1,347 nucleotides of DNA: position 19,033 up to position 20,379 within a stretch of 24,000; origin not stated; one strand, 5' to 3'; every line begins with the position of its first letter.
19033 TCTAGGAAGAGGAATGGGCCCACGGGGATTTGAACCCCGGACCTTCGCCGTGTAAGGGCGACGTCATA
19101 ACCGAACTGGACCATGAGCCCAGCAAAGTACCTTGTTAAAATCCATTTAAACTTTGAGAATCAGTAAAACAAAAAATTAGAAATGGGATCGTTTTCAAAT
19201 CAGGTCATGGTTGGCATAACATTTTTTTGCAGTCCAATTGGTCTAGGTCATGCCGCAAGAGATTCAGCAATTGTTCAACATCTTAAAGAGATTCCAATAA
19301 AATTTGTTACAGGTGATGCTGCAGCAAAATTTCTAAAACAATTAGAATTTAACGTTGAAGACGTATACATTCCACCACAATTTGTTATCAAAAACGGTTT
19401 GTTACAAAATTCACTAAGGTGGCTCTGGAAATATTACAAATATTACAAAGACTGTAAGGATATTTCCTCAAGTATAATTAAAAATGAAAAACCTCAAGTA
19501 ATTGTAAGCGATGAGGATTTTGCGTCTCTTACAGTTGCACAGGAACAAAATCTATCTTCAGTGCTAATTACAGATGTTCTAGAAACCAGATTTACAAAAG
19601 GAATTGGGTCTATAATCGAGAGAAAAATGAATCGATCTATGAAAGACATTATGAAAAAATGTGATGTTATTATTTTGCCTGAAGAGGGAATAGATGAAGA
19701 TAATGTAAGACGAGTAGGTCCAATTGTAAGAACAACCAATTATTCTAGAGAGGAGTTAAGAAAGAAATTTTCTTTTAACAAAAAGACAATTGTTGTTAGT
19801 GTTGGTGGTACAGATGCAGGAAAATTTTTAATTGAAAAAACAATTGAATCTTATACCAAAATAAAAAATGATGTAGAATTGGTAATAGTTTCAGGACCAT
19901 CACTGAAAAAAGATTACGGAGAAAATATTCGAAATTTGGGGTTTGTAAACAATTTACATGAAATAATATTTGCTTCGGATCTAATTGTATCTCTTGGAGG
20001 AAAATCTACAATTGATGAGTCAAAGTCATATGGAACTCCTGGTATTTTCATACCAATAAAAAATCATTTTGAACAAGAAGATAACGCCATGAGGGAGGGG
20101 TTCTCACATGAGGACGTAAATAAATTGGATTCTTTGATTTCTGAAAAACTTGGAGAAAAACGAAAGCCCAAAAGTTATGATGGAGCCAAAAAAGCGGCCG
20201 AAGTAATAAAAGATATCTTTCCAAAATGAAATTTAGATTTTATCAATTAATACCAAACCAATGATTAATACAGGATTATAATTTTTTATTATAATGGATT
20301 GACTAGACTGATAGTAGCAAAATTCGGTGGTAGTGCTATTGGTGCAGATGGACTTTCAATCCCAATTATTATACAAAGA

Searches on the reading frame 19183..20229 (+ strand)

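Call 3: search_protein_families(library=pfam, proteins=[window:19183-20229:+], max_evalue=0.1)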
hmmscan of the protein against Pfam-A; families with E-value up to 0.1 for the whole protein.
window:19183-20229:+ (348 aa): 4 families
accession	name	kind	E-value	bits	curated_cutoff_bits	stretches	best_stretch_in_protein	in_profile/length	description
PF04101.22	Glyco_tran_28_C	-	9.2e-11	42.5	22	1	204-302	3-111/166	Glycosyltransferase family 28 C-terminal domain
PF13528.12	Glyco_trans_1_3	-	4.8e-06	26.4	25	1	20-129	11-121/322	Glycosyl transferase family 1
PF15810.10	CCDC117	-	0.034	14.9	27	1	106-155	16-63/143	Coiled-coil domain-containing protein 117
PF01210.29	NAD_Gly3P_dh_N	-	0.051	14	23.1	0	192-242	89-137/158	NAD-dependent glycerol-3-phosphate dehydrogenase N-terminus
